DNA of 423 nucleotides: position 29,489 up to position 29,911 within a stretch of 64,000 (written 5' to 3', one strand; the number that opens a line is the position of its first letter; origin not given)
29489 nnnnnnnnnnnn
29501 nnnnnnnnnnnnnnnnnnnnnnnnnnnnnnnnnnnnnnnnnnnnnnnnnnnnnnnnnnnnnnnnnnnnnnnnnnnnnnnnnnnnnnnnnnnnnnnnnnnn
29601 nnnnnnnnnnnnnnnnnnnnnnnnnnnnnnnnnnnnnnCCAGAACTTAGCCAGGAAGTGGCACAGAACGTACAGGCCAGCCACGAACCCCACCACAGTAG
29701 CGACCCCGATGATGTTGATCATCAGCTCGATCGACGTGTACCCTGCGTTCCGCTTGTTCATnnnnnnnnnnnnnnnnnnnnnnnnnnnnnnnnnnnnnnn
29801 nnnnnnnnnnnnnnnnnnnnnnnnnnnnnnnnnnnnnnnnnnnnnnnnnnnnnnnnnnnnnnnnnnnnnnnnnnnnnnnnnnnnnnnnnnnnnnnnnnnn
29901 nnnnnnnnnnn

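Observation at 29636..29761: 41-aa prepilin-like peptide with its own promoter at the strand-switch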

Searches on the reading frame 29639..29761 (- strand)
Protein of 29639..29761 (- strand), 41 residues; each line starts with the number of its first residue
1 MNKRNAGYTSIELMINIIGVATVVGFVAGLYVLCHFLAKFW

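Call 9: search_dna_similar(query=window:29639-29761:-, collection=phages, mode=protein, max_evalue=10, max_rows=30)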
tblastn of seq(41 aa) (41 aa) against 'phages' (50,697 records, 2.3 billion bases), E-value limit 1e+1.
Records with a match: 2; places in all: 2; records where one place covers at least 80% of the query: 2.
Best place of each record, by identity: <60% 2.
By first word of the organism name: Aeromonas 2.
By host as written in the record: Aeromonas dhakensis AM 1; Aeromonas hydrophila 1.
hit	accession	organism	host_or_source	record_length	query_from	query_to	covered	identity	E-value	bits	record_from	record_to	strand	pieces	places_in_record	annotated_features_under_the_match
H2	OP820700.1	Aeromonas phage vB_AdhS_TS3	Aeromonas dhakensis AM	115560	1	41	100%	41.5%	1e+0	30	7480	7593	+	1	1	hypothetical protein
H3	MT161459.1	Aeromonas phage Ahp1_CNU-2021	Aeromonas hydrophila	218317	2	41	98%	37.5%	1e-3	39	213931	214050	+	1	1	hypothetical protein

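Call 10: get_annotated_region(hit=H3, flank=2500)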
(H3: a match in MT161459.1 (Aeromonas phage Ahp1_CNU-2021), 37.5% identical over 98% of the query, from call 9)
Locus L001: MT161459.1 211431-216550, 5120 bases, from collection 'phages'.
description: Aeromonas phage Ahp1_CNU-2021, complete genome.
organism: Aeromonas phage Ahp1_CNU-2021 (NCBI taxid 2814919)
taxonomy: Viruses; Duplodnaviria; Heunggongvirae; Uroviricota; Caudoviricetes; Straboviridae
host: Aeromonas hydrophila; source: -; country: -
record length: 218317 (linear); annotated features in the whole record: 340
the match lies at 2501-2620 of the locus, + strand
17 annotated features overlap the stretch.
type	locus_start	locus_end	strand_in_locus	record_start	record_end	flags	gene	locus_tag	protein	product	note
CDS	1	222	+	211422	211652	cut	-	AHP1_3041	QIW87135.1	hypothetical protein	-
CDS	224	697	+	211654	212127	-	-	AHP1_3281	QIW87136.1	hypothetical protein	-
tRNA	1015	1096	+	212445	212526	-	-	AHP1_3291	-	tRNA-Leu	-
tRNA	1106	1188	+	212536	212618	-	-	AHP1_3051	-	tRNA-Leu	-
CDS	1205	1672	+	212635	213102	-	-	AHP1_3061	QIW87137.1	hypothetical protein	-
CDS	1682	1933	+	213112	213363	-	-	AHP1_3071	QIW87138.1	hypothetical protein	-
CDS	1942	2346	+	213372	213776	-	-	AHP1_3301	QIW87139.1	hypothetical protein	-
tRNA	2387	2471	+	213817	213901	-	-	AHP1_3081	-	tRNA-Ser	-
CDS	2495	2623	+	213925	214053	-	-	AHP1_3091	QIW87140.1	hypothetical protein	-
CDS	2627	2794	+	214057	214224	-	-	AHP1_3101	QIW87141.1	hypothetical protein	-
CDS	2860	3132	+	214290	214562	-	-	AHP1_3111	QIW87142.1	hypothetical protein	-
CDS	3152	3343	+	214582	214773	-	-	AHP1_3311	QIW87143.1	hypothetical protein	-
tRNA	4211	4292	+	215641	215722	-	-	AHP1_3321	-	tRNA-Asn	-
tRNA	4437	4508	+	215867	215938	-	-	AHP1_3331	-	tRNA-Ile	-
tRNA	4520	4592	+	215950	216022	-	-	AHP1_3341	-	tRNA-Thr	-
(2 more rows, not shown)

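Call 11: get_annotated_region(hit=H2, flank=2500)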
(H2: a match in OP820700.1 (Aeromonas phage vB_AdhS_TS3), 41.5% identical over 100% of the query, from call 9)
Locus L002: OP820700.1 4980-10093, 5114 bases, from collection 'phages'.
description: Aeromonas phage vB_AdhS_TS3, complete genome.
organism: Aeromonas phage vB_AdhS_TS3 (NCBI taxid 3003744)
taxonomy: Viruses; Duplodnaviria; Heunggongvirae; Uroviricota; Caudoviricetes; Demerecviridae; Shenzhenvirus
host: Aeromonas dhakensis AM; source: river; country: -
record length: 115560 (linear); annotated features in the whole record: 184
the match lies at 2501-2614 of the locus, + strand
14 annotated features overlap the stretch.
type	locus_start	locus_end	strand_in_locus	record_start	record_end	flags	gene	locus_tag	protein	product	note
CDS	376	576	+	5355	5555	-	-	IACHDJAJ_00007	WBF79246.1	hypothetical protein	-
CDS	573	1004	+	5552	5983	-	-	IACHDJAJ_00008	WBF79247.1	hypothetical protein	-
CDS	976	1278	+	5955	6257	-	-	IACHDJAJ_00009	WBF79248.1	hypothetical protein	-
CDS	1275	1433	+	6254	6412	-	-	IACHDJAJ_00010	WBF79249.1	hypothetical protein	-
CDS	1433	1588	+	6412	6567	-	-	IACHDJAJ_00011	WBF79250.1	hypothetical protein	-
CDS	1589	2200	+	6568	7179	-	-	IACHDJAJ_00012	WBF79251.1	hypothetical protein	-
CDS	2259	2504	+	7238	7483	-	-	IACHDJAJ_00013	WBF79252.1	hypothetical protein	-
CDS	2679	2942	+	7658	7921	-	-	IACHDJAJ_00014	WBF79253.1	hypothetical protein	-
CDS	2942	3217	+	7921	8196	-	-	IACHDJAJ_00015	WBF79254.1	hypothetical protein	-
CDS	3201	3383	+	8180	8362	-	-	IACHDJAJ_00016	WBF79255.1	hypothetical protein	-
CDS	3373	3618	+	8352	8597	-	-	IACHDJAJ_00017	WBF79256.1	hypothetical protein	-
CDS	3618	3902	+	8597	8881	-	-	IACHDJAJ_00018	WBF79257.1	hypothetical protein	-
CDS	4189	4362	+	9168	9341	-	-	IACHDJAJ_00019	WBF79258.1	hypothetical protein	-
CDS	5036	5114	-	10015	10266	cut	-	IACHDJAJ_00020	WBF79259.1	hypothetical protein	-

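Call 17: search_protein_families(library=pfam, proteins=[window:29639-29761:-], max_evalue=10)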
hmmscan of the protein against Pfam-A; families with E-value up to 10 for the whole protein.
seq(41 aa): 2 families
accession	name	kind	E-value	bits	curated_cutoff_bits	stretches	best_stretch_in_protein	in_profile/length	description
PF17591.7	UL41A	-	0.028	15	29.7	1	5-36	11-41/78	Herpesvirus UL41A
PF19029.5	DUF883_C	-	0.091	12.9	27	1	18-30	13-25/30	DUF883 C-terminal glycine zipper region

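Call 18: search_protein_families(library=ncbifam, proteins=[window:29639-29761:-], max_evalue=10)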
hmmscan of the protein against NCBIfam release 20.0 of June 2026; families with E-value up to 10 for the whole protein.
seq(41 aa): 1 family
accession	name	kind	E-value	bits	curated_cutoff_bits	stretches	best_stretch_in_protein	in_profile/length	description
NF041775.1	typeIV_PilA_Myxo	equivalog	0.027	14.4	400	1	2-28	7-29/214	type IV pilin protein PilA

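Call 19: search_protein_families(library=phrogs, proteins=[window:29639-29761:-], max_evalue=10)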
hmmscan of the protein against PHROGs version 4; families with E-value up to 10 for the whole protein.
seq(41 aa): 2 families
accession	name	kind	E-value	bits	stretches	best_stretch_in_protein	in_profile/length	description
phrog_3879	-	unknown function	0.14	13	1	12-32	3-22/54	-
phrog_3433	-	moron, auxiliary metabolic gene and host takeover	0.41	11.8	1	3-26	17-42/127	pilin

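Call 20: find_homologous_proteins(query=window:29639-29761:-, max_evalue=10)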
Query seq(41 aa) (41 aa): 1 proteins with E <= 10 among 1 candidates.
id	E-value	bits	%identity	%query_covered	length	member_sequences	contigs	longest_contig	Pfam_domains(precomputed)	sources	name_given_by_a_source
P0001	1.2e-19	85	100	100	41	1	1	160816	-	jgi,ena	jgi:hypothetical protein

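Call 22: find_homologous_proteins(query=A1, max_evalue=1)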
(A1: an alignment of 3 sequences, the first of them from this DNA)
Query A1 (3 sequences) (41 aa, profile of the alignment): 19 proteins with E <= 1 among 115 candidates.
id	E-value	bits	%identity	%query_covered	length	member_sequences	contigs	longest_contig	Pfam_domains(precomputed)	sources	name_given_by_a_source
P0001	2.3e-21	93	100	100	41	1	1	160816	-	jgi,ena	jgi:hypothetical protein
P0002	2.2e-20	90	38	98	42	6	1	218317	-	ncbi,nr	ncbi:hypothetical protein AHP1_3091 [Aeromonas phage Ahp1_CNU-2021]|nr:hypothetical protein AHP1_309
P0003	2.1e-18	84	35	98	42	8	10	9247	-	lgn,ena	-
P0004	3.2e-13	67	41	95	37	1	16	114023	PF07963.18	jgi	jgi:prepilin-type N-terminal cleavage/methylation domain-containing protein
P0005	1.9e-8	52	54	100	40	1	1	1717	PF07963.18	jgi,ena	-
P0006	2.7e-7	48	56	100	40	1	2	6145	-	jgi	-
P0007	1.5e-6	46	56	100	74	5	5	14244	-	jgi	jgi:heme/copper-type cytochrome/quinol oxidase subunit 2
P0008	2.4e-4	39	44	95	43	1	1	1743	PF07963.18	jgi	jgi:prepilin-type N-terminal cleavage/methylation domain-containing protein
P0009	7.0e-4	37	38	95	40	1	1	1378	PF07963.18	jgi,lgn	jgi:prepilin-type N-terminal cleavage/methylation domain-containing protein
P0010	7.1e-2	31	47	68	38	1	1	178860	PF07963.18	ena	-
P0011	9.4e-2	30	47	68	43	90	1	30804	PF07963.18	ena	-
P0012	1.1e-1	30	47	68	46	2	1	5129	PF07963.18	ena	-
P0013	1.1e-1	30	47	68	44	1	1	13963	PF07963.18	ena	-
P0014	1.1e-1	30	39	80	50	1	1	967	PF07963.18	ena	-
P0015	2.1e-1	29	46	68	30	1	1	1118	PF07963.18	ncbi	ncbi:MAG: prepilin-type N-terminal cleavage/methylation domain-containing protein, partial [Pseudomo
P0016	2.4e-1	29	47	68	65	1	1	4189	PF07963.18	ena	-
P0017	2.6e-1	29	47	68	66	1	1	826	PF07963.18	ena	-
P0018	4.1e-1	28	39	80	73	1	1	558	PF07963.18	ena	-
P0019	8.5e-1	27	58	29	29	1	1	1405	PF07963.18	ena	-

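Call 24: find_encoding_contigs(protein=P0001, flank=3000, max_places=4)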
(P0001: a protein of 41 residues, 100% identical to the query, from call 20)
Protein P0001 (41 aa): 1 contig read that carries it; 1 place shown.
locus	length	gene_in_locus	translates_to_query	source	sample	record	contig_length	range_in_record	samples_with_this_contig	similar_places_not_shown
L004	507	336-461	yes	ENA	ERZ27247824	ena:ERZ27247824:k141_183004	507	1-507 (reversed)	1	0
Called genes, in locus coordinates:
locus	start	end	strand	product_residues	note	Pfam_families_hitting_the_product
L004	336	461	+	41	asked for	-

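Call 25: find_encoding_contigs(protein=P0005, flank=5000, max_places=4)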
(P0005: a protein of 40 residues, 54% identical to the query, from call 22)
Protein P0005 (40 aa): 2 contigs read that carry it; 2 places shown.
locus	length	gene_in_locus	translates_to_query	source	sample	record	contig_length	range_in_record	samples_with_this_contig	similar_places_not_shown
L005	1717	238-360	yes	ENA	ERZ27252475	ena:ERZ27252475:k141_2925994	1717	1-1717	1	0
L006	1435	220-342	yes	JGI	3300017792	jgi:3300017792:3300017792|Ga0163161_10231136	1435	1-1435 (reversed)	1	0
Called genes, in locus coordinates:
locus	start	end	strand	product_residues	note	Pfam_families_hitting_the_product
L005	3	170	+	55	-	?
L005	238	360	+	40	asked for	PF07963:N_methyl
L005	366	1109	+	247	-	PF14216:DUF4326, PF10686:YAcAr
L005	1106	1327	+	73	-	-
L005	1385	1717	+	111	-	?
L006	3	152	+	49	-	?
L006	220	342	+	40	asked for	PF07963:N_methyl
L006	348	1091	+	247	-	PF14216:DUF4326, PF10686:YAcAr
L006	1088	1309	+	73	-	-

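Call 26: find_encoding_contigs(protein=P0006, flank=5000, max_places=4)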
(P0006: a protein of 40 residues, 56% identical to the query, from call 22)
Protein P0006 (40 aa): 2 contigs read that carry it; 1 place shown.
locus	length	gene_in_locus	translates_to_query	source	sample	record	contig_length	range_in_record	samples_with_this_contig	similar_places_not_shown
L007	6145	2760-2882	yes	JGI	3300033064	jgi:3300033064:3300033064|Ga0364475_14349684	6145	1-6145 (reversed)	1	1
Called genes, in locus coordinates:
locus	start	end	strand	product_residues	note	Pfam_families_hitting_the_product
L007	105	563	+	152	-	PF13328:HD_4 (weak)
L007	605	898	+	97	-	-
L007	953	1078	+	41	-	-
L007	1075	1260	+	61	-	-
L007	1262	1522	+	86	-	PF08410:DUF1737 (faint)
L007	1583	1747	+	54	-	-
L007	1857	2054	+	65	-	-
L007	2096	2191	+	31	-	-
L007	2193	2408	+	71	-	-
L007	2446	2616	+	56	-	-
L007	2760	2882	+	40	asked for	-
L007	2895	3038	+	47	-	-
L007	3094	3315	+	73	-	-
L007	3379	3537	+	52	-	-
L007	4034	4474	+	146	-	-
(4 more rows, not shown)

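Call 33: find_encoding_contigs(protein=P0004, flank=4000, max_places=3)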
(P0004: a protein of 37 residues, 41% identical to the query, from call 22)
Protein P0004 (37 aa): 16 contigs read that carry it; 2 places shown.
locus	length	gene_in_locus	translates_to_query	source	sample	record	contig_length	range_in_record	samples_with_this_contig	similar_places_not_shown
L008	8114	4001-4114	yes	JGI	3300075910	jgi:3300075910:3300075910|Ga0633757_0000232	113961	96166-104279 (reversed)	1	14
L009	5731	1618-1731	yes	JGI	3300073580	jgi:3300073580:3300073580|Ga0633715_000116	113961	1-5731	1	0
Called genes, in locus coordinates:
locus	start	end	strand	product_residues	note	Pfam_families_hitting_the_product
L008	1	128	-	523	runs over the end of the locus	-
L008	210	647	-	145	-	PF26822:Phage_T5_A2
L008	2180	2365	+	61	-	-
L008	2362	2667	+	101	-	-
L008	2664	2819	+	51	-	-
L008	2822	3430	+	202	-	-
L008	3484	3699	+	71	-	-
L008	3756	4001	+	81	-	-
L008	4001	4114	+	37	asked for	PF07963:N_methyl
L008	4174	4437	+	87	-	-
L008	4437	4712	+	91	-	-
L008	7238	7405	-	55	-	-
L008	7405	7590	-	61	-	-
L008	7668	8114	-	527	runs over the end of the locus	PF04095:NAPRTase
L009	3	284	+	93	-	?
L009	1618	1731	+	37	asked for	PF07963:N_methyl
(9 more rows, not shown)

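Call 37: search_protein_representatives(alignment_id=A2)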
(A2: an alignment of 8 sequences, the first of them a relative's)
Query: 8 sequences, 41 profile positions. Proteins with E-value up to 0.001 (for the whole library): 6671; up to 1e-10: 68; up to 1e-30: 0. The best 150 are listed.
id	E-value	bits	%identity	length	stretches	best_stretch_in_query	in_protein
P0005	7.5e-18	80.4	-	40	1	1-41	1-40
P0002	8.4e-18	80.2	-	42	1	1-41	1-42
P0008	1.1e-16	76.6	-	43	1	1-41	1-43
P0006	1.7e-16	76.0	-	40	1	1-41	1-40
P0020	4.4e-15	71.5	-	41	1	1-41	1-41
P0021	5.2e-15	71.3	-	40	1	1-41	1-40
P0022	5.5e-15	71.2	-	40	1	1-41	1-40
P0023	1.6e-14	69.7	-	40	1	1-41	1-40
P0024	2.7e-14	69.0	-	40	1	1-41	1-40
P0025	3.1e-14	68.8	-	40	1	1-41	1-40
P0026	4.0e-14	68.4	-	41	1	1-41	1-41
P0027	1.4e-13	66.7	-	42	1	1-41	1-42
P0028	1.4e-13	66.7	-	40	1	1-41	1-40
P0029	2.0e-13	66.2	-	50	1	1-41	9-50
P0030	3.0e-13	65.6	-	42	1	1-41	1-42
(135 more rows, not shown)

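Call 63: search_solved_structures(query=A3, max_evalue=0.01, show_alignments=3)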
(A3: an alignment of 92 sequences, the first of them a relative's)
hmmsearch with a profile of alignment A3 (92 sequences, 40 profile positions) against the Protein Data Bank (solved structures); distinct sequences matched with E-value up to 0.01: 4.
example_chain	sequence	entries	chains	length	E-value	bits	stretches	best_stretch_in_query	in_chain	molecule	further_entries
9lab_B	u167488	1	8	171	3.5e-07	33.6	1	1-26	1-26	MSHA major pilin subunit MshA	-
9egp_A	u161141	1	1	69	2.5e-06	30.9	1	2-26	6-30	Geopilin domain 1 protein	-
9laa_A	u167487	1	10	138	4.2e-06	30.2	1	2-27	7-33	Type IV pilin protein PilA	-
7tgg_A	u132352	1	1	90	9.3e-06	29.1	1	2-25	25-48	Geopilin domain 1 protein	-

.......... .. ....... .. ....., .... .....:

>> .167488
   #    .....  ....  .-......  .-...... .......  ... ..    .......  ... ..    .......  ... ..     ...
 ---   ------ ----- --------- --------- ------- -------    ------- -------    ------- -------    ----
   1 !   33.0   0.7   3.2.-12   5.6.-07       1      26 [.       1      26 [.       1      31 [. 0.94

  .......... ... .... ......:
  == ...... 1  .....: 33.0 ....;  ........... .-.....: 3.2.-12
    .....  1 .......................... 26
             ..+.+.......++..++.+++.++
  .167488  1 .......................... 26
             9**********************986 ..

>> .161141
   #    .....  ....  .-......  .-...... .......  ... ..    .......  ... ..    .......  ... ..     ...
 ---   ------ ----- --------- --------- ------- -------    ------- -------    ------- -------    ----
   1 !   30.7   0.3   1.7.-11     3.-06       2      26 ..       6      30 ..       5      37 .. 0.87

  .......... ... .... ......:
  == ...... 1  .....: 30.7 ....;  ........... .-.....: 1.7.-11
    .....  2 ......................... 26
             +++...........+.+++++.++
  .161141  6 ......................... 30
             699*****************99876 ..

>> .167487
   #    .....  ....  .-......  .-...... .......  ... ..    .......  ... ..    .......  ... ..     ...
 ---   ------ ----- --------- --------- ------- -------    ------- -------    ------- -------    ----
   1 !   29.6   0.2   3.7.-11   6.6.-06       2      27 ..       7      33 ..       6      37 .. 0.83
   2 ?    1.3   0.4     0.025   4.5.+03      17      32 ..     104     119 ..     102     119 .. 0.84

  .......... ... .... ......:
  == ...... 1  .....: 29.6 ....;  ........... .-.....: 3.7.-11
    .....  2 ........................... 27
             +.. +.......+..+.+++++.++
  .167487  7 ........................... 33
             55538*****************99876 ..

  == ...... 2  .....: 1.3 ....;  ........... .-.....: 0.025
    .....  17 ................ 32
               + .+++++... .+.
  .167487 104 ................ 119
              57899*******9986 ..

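Call 71: search_protein_families(library=padloc, proteins=[window:29639-29761:-], max_evalue=1)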
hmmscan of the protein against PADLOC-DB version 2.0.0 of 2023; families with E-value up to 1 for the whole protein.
seq(41 aa): 0 families

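Call 72: predict_structure(alignment_id=A4)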
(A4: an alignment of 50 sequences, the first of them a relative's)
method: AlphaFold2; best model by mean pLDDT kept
length: 41 residues; sequences in the alignment: 50
mean_pLDDT: 89.7   pTM: 0.55
mean pLDDT of the five models: 89.7, 89.5, 88.9, 88.8, 87.6
residues with pLDDT >= 90: 29; 70-90: 5; 50-70: 7; < 50: 0
segments of 3 or more residues with pLDDT < 50: none
pLDDT, mean of each block of 10 residues (from residue 1): 71 97 98 95 64
secondary structure, 60 per line:
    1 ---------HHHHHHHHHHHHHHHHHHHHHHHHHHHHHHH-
elements in order: H10-40
